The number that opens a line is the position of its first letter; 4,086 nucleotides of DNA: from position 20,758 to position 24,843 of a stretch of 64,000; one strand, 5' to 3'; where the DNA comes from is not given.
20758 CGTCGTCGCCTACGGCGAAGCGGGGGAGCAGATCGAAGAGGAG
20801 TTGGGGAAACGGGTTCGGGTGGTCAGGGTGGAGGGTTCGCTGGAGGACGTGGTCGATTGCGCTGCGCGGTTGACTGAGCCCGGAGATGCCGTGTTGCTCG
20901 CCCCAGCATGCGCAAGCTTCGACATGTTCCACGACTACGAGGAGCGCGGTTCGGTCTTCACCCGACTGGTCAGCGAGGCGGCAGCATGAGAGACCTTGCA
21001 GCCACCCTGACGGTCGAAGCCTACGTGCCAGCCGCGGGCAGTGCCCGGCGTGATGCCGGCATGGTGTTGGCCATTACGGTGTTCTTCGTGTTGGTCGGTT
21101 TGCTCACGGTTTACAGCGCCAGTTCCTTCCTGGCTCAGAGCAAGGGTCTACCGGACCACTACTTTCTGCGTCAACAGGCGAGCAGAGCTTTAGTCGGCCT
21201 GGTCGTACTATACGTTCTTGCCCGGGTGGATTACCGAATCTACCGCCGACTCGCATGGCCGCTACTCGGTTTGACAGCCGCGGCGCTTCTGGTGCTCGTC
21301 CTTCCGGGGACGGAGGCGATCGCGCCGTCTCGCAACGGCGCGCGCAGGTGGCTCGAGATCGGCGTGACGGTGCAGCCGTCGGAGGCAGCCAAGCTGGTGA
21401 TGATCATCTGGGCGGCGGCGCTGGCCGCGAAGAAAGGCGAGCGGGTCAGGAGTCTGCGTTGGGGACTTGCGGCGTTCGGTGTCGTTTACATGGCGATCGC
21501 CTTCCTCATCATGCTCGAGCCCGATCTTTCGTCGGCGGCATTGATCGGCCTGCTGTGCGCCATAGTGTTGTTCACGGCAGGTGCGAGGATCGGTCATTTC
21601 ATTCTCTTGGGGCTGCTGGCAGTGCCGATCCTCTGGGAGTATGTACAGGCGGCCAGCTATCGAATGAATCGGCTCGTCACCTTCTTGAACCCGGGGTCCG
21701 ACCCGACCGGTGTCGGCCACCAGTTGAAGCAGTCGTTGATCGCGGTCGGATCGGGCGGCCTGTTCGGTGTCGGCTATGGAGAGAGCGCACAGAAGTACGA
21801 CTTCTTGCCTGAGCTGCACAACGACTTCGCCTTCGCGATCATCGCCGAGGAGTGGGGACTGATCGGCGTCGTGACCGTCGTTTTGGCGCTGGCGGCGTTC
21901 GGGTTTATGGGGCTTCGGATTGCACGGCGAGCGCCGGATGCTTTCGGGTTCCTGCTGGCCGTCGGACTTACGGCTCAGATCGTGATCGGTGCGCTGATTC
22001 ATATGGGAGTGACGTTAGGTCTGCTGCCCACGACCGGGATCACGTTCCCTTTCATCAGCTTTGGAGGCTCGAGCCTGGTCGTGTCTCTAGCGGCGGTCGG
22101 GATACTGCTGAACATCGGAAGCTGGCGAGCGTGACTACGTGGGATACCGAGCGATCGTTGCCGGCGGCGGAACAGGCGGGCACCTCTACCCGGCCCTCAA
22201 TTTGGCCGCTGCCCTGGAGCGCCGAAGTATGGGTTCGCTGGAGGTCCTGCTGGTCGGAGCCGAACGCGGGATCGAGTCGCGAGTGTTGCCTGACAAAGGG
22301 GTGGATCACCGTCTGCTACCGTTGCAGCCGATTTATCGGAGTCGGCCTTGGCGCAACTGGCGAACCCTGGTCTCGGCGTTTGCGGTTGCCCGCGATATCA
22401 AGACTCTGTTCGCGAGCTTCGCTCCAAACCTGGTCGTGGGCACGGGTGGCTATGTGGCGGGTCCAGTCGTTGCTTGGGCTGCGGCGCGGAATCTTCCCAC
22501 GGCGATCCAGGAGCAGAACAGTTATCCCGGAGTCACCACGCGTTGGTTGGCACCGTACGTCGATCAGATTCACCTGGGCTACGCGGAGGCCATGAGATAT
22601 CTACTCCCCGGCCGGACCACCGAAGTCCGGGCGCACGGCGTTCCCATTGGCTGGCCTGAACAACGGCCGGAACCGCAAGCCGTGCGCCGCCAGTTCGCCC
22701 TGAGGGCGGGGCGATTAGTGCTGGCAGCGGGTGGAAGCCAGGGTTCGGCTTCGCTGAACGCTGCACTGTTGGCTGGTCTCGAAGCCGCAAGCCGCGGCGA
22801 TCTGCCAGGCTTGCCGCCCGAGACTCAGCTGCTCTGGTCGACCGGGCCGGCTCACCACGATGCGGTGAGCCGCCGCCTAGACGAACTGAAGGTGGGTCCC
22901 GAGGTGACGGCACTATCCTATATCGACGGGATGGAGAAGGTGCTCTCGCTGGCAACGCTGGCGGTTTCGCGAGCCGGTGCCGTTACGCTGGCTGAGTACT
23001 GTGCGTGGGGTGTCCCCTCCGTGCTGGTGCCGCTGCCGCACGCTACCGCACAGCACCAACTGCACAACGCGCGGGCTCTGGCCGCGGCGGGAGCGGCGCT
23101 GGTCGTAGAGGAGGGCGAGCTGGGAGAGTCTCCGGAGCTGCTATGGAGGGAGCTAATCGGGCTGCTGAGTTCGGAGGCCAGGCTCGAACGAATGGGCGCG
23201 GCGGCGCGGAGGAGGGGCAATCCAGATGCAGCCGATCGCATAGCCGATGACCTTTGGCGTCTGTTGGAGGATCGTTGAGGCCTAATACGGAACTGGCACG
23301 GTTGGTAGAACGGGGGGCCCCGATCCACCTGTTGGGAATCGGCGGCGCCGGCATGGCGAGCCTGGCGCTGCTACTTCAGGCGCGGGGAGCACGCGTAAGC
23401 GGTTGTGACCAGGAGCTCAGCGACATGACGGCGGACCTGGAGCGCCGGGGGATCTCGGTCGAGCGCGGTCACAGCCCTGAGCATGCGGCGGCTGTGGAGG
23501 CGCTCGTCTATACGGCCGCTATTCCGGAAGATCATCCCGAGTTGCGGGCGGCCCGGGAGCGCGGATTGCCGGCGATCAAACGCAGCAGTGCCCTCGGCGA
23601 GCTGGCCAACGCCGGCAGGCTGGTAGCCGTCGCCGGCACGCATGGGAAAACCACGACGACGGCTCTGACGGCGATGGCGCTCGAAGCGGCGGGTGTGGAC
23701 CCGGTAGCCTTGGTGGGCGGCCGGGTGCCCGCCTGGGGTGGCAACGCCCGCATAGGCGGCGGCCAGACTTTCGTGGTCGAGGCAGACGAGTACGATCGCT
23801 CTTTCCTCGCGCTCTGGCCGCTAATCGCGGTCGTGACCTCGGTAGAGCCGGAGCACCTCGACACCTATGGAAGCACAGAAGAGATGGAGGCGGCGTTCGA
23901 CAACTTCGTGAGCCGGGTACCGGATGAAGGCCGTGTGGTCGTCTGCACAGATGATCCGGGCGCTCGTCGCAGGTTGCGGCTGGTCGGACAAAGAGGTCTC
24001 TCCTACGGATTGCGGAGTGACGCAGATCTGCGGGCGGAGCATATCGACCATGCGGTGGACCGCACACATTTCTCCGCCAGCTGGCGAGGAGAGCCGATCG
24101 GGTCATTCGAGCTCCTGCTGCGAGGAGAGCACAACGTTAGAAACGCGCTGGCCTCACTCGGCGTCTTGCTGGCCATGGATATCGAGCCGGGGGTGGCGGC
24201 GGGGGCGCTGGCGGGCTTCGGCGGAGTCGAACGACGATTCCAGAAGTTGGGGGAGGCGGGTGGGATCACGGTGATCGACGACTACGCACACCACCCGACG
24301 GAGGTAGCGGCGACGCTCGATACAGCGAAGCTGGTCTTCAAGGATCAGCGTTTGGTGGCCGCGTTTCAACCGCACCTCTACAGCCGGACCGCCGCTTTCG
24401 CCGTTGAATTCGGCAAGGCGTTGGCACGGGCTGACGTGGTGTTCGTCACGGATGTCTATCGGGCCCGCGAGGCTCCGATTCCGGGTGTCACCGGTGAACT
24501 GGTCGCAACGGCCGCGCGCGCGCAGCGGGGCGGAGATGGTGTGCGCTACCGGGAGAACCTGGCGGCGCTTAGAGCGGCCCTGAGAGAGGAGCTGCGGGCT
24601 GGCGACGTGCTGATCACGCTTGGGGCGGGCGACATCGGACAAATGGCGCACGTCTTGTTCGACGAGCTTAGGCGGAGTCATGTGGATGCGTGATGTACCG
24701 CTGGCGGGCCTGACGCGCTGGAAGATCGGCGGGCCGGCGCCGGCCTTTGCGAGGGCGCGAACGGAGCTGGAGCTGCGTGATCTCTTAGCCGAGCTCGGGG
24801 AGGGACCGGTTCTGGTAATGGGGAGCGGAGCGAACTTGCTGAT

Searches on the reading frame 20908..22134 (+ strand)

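Call 45: search_protein_families(library=ncbifam, proteins=[window:20908-22134:+], max_evalue=1e-20)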
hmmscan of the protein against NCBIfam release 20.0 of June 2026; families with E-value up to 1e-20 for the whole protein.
window:20908-22134:+ (408 aa): 6 families
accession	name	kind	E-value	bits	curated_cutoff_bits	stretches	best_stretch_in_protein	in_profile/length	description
TIGR02614.1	ftsW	equivalog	9.1e-103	344.1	337.5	1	53-403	4-353/357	putative lipid II flippase FtsW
TIGR02615.1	spoVE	exception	6.1e-98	328.5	448.8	1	53-403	4-352/354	stage V sporulation protein E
TIGR02210.1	rodA_shape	equivalog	2.8e-85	286.6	336.7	1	52-407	3-356/357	rod shape-determining protein RodA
NF008042.0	PRK10774.1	equivalog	1.3e-58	199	493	1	52-403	38-388/405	cell division protein FtsW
NF008060.0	PRK10794.1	equivalog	2.5e-52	178.1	590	1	57-407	19-363/370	peptidoglycan glycosyltransferase MrdB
NF037961.1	RodA_shape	subfamily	1.9e-35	123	150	1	267-403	270-407/415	rod shape-determining protein RodA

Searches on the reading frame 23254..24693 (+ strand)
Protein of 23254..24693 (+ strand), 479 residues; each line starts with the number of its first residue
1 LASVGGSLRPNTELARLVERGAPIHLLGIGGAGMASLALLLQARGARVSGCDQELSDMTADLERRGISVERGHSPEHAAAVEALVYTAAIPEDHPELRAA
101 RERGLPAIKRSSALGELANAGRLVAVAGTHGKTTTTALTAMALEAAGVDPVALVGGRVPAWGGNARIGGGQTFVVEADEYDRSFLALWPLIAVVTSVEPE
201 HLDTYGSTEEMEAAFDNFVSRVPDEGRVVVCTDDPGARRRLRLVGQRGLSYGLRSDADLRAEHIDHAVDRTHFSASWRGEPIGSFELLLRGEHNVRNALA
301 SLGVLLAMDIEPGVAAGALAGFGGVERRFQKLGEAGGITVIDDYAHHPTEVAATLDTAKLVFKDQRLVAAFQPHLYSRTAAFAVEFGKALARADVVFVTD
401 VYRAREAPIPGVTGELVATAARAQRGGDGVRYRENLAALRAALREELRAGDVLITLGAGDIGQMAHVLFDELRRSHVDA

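Call 45: search_protein_families(library=ncbifam, proteins=[window:23254-24693:+], max_evalue=1e-20)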
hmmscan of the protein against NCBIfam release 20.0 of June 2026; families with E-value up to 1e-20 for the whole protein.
window:23254-24693:+ (479 aa): 7 families
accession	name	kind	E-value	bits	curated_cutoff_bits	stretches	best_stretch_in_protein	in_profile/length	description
TIGR01082.1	murC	equivalog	3.6e-140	468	335.1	1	24-467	2-447/449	UDP-N-acetylmuramate--L-alanine ligase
NF011171.0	PRK14573.1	equivalog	2.4e-75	253.9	1015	1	23-469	6-445/809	bifunctional UDP-N-acetylmuramate--L-alanine ligase/D-alanine--D-alanine ligase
TIGR01081.1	mpl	equivalog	8.9e-53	179.9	388.7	1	24-472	2-447/448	UDP-N-acetylmuramate:L-alanyl-gamma-D-glutamyl-meso-diaminopimelate ligase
TIGR01087.1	murD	equivalog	2.3e-26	92.9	211.95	1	24-355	2-332/441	UDP-N-acetylmuramoyl-L-alanine--D-glutamate ligase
NF001124.0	PRK00139.1-2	equivalog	6.8e-25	87.8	476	0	191-459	201-468/500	UDP-N-acetylmuramoyl-L-alanyl-D-glutamate--2,6-diaminopimelate ligase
NF001126.0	PRK00139.1-4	equivalog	3.4e-23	81.9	373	0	191-364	196-368/486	UDP-N-acetylmuramoyl-L-alanyl-D-glutamate--2,6-diaminopimelate ligase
TIGR01085.1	murE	subfamily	2.5e-21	76.1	257.3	0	191-372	180-365/472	UDP-N-acetylmuramyl-tripeptide synthetase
